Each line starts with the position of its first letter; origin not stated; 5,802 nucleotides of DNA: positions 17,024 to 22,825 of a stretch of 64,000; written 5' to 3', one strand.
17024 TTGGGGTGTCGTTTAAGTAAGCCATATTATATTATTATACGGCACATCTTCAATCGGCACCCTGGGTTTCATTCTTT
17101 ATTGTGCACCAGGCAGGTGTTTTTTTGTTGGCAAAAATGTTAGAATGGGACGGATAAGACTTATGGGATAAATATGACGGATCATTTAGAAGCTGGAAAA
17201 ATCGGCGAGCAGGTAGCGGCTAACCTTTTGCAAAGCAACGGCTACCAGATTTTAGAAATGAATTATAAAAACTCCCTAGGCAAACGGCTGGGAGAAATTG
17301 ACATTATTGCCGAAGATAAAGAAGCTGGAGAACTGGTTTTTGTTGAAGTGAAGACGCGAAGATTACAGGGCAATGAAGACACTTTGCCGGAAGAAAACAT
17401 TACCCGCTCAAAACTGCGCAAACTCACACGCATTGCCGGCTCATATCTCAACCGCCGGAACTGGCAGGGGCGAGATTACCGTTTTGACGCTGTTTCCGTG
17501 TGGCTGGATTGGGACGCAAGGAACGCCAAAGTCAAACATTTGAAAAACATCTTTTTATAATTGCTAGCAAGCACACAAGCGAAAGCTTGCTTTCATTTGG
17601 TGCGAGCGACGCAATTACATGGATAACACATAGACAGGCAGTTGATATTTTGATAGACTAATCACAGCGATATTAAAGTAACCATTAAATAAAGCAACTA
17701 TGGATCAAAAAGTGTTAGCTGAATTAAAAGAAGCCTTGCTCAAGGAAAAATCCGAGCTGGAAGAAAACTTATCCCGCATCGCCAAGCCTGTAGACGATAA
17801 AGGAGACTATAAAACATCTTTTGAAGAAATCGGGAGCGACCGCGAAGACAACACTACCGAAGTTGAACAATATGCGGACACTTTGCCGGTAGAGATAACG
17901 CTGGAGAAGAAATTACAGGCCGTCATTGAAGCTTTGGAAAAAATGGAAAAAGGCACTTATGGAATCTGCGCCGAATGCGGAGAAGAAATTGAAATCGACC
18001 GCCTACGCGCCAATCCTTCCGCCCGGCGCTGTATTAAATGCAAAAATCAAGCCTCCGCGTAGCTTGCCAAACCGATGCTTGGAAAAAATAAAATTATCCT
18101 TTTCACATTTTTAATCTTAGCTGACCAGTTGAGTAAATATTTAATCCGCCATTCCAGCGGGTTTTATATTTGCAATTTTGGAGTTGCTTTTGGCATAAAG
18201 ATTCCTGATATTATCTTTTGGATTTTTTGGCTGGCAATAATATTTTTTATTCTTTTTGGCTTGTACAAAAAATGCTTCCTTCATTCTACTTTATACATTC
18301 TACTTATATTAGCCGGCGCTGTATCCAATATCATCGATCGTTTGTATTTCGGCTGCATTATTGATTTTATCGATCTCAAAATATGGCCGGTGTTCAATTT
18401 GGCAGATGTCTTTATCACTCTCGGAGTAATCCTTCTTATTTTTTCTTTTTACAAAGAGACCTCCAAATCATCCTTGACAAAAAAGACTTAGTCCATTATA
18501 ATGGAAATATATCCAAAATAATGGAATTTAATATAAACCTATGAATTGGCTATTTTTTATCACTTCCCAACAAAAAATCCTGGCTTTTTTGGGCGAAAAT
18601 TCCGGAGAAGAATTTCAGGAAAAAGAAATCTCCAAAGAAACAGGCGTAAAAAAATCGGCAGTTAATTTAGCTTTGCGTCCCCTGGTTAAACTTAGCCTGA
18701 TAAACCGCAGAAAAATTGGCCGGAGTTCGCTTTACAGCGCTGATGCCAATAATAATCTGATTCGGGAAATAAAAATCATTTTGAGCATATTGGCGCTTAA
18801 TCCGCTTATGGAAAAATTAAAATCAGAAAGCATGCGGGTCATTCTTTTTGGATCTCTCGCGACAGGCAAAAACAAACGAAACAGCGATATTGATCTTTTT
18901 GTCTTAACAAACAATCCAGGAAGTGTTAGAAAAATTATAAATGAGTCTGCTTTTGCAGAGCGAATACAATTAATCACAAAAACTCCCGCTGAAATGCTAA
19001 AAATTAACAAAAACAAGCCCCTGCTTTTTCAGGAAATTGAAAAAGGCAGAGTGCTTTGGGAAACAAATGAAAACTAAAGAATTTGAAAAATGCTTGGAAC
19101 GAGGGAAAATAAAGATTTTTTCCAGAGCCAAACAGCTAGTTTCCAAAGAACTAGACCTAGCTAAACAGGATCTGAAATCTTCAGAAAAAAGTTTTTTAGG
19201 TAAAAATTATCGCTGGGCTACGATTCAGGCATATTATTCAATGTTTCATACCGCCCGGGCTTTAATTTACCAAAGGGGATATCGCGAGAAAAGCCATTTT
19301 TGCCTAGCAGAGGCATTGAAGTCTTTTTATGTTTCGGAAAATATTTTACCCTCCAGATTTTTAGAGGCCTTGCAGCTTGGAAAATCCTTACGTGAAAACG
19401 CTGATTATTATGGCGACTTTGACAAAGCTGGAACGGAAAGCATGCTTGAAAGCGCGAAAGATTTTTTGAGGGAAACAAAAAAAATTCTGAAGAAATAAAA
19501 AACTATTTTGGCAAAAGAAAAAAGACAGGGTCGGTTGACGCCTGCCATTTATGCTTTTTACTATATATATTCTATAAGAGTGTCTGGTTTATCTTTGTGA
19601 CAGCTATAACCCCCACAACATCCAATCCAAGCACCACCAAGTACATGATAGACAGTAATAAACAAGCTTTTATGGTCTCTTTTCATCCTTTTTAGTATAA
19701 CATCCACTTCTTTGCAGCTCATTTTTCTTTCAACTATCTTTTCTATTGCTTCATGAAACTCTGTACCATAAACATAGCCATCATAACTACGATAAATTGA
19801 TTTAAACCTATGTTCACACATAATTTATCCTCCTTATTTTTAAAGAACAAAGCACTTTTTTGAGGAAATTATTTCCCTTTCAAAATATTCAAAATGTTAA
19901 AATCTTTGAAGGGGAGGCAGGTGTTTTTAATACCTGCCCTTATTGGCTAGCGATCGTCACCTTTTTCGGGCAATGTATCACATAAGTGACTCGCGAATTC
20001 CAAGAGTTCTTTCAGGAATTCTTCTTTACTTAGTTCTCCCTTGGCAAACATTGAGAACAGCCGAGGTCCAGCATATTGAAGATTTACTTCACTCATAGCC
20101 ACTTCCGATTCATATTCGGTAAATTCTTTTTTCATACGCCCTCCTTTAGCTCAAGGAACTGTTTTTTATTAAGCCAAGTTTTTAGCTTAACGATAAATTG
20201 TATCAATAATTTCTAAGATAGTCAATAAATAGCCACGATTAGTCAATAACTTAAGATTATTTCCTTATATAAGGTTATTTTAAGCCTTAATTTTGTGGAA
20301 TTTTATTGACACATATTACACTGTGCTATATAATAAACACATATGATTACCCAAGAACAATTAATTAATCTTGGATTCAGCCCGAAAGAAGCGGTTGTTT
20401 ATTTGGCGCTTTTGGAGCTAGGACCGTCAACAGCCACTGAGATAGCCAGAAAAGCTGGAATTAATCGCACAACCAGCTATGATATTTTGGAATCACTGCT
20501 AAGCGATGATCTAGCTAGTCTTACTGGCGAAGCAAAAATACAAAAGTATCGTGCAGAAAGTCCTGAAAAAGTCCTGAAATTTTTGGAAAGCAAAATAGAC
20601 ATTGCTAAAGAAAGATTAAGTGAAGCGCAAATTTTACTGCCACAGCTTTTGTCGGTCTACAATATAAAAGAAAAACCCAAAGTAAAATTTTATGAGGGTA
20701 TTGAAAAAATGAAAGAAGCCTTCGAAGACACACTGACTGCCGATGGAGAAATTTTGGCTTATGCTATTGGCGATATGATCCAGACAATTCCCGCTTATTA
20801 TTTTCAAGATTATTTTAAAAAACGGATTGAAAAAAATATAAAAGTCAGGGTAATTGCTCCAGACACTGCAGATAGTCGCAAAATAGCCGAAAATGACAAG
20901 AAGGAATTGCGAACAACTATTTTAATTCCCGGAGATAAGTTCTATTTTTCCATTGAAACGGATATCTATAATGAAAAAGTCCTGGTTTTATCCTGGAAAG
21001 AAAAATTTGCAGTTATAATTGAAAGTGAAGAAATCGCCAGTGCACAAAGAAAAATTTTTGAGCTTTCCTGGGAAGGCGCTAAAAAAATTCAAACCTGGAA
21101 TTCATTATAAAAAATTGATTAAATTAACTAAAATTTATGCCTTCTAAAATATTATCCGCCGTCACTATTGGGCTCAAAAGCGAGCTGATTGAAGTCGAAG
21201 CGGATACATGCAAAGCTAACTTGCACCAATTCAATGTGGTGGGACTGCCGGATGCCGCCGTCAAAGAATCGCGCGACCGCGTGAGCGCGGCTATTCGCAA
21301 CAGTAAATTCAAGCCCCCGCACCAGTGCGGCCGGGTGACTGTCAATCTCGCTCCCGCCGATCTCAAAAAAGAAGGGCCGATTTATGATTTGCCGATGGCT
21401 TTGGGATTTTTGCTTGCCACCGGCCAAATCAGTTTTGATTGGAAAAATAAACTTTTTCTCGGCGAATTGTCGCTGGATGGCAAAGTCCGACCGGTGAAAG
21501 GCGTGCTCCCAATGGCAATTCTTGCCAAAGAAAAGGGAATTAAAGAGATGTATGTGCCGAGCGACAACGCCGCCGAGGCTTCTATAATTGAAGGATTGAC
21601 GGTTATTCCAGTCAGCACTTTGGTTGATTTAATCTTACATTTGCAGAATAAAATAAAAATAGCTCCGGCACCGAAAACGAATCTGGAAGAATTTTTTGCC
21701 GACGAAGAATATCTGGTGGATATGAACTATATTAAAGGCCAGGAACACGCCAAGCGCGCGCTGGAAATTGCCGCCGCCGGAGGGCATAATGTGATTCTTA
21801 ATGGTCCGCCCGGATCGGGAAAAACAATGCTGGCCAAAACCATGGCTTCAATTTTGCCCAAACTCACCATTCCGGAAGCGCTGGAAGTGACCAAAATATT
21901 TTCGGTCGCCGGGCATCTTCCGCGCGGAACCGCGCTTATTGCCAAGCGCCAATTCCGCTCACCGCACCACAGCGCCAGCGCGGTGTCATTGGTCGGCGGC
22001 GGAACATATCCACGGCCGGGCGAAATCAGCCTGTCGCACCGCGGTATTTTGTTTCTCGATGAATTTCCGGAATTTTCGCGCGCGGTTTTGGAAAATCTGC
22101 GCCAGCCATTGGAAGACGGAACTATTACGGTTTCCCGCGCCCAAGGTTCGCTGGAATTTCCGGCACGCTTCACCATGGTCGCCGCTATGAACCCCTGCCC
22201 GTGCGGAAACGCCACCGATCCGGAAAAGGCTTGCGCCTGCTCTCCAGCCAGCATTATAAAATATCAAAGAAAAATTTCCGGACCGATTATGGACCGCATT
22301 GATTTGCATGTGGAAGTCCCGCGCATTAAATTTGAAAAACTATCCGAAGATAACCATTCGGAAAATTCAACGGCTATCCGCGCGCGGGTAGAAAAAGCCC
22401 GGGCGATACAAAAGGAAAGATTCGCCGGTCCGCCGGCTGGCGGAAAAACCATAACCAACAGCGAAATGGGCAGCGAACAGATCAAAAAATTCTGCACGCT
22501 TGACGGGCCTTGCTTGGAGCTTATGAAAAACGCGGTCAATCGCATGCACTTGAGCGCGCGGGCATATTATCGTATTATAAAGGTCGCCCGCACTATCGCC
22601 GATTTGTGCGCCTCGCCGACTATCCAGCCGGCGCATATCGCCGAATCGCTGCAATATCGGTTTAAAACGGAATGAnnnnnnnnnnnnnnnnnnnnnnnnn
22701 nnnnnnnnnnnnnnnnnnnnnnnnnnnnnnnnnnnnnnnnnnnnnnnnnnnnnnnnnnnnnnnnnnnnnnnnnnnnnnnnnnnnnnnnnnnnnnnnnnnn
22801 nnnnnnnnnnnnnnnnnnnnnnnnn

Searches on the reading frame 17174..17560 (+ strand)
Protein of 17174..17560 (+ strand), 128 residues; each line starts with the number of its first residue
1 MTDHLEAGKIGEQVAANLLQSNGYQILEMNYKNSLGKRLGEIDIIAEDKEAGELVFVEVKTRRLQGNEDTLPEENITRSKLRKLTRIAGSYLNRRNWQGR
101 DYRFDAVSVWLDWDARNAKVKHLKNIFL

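Call 21: search_protein_families(library=pfam, proteins=[window:17174-17560:+], max_evalue=0.01)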
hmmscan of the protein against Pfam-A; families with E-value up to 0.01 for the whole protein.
window:17174-17560:+ (128 aa): 5 families
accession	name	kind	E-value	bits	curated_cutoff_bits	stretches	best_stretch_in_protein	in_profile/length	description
PF02021.23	UPF0102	-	2.8e-24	85.7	23.6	1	11-109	1-80/80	Uncharacterised protein family UPF0102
PF04471.18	Mrr_cat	-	0.00044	20.8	21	1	12-85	10-70/115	Restriction endonuclease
PF03008.20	DUF234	-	0.0028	18.5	22.5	1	37-68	65-96/100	Archaea bacterial proteins of unknown function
PF08378.17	NERD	-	0.0044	17.9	22.1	1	8-67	2-64/111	Nuclease-related domain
PF01939.22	NucS_C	-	0.0087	16.5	24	0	19-63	15-54/124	Endonuclease NucS C-terminal domain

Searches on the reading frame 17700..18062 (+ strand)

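Call 21: search_protein_families(library=pfam, proteins=[window:17700-18062:+], max_evalue=0.01)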
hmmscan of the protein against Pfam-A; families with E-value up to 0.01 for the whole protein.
window:17700-18062:+ (120 aa): 1 family
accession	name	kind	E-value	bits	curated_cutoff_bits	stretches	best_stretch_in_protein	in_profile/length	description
PF01258.23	zf-dskA_traR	-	7.1e-14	52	24.9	1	85-117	1-33/36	Prokaryotic dksA/traR C4-type zinc finger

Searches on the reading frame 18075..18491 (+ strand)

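Call 21: search_protein_families(library=pfam, proteins=[window:18075-18491:+], max_evalue=0.01)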
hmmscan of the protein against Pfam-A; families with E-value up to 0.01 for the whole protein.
window:18075-18491:+ (138 aa): 1 family
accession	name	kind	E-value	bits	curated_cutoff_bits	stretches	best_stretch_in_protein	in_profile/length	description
PF01252.23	Peptidase_A8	-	4.6e-21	75.9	25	1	10-125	2-140/142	Signal peptidase (SPase) II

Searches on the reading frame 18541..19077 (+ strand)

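Call 21: search_protein_families(library=pfam, proteins=[window:18541-19077:+], max_evalue=0.01)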
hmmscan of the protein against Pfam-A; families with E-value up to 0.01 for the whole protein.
window:18541-19077:+ (178 aa): 7 families
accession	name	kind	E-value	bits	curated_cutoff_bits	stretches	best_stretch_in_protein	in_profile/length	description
PF18765.7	Polbeta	-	2.9e-13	50.2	26.9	1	98-178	14-93/93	Polymerase beta, Nucleotidyltransferase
PF01909.29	NTP_transf_2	-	4.5e-10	40.2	21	1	95-148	13-67/93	Nucleotidyltransferase domain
PF22600.2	MTPAP-like_central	-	0.00017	22.1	27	1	95-135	37-73/139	Poly(A) RNA polymerase, mitochondrial-like, central palm domain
PF01978.25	TrmB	-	0.0021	18.3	25.6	1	24-67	22-64/68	Sugar-specific transcriptional regulator TrmB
PF24034.1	DUF7343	-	0.0036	17.5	27.6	1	8-62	3-56/62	Domain of unknown function (DUF7343)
PF03962.21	Mnd1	-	0.0041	17.8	23.5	1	27-65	18-56/60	Mnd1 HTH domain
PF12802.13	MarR_2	-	0.0089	16.6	27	0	13-57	10-53/61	MarR family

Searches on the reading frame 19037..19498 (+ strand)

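Call 21: search_protein_families(library=pfam, proteins=[window:19037-19498:+], max_evalue=0.01)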
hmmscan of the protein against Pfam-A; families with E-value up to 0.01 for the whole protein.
window:19037-19498:+ (153 aa): 1 family
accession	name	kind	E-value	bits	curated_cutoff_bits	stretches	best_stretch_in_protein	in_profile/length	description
PF05168.19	HEPN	-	6.1e-14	52.6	22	1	40-148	6-115/117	HEPN domain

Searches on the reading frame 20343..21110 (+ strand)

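Call 21: search_protein_families(library=pfam, proteins=[window:20343-21110:+], max_evalue=0.01)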
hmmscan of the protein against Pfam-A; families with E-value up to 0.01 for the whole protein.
window:20343-21110:+ (255 aa): 2 families
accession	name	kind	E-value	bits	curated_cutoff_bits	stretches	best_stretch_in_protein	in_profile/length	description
PF01978.25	TrmB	-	3.9e-15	55.9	25.6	1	9-75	3-68/68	Sugar-specific transcriptional regulator TrmB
PF13551.12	HTH_29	-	0.0026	18.2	28.1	1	21-62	6-46/64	Winged helix-turn helix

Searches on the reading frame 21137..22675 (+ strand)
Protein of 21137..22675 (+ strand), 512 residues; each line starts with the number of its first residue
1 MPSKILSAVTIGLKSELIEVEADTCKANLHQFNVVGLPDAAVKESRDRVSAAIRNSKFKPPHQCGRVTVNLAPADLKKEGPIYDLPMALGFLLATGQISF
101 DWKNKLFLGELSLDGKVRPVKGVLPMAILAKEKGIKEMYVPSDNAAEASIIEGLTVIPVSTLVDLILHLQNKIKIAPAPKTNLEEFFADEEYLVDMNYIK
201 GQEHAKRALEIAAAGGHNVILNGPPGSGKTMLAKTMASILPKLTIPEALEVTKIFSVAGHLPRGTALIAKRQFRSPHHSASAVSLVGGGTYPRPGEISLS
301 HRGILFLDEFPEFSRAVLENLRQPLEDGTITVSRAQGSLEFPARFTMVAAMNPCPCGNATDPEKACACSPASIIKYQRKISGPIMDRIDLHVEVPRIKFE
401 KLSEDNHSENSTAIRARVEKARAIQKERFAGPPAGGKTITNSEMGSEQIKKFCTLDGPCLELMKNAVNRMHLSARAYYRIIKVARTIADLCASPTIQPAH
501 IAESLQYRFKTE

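Call 21: search_protein_families(library=pfam, proteins=[window:21137-22675:+], max_evalue=0.01)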
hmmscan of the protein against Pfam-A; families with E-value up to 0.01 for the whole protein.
window:21137-22675:+ (512 aa): 16 families
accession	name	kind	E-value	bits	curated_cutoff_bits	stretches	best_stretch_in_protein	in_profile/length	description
PF01078.27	Mg_chelatase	-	1.7e-93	312.2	20.3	1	195-401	1-206/207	Magnesium chelatase, subunit ChlI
PF13541.12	ChlI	-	8.7e-42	142.3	27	1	25-144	5-121/121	Subunit ChlI of Mg-chelatase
PF13335.12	Mg_chelatase_C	-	4.8e-31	107.6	26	1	409-508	2-94/94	Magnesium chelatase, subunit ChlI C-terminal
PF07728.20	AAA_5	-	2e-10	41.2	22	1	218-355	1-125/139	AAA domain (dynein-related subfamily)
PF00493.29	MCM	-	3.9e-08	33.1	23.3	1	211-357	52-175/224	MCM P-loop domain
PF05496.18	RuvB_N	-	2.1e-07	31.3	27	0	201-239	11-56/159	Holliday junction DNA helicase RuvB P-loop domain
PF00004.35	AAA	-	2.7e-06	28.3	21.2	1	219-240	1-22/131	ATPase family associated with various cellular activities (AAA)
PF00158.32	Sigma54_activat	-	2.8e-05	24.3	20.2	0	290-351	82-141/168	Sigma-54 interaction domain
PF05362.19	Lon_C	-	3e-05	24.1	21.1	1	39-166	63-199/205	Lon protease (S16) C-terminal proteolytic domain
PF07724.20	AAA_2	-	0.00032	21.2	27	1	218-333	5-107/166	AAA domain (Cdc48 subfamily)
PF13191.12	AAA_16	-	0.002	19.1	32.6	1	206-240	13-48/167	AAA ATPase domain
PF20030.5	bpMoxR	-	0.0021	17.6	27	0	202-240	17-55/205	MoxR domain in the MoxR-vWA-beta-propeller ternary systems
PF13401.12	AAA_22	-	0.0031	18.3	27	0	219-250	8-33/130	AAA domain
PF05729.18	NACHT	-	0.0054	17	26.7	1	218-242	2-26/167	NACHT domain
PF20720.3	nSTAND3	-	0.0061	16.7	27.2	1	216-237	17-38/155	Novel STAND NTPase 3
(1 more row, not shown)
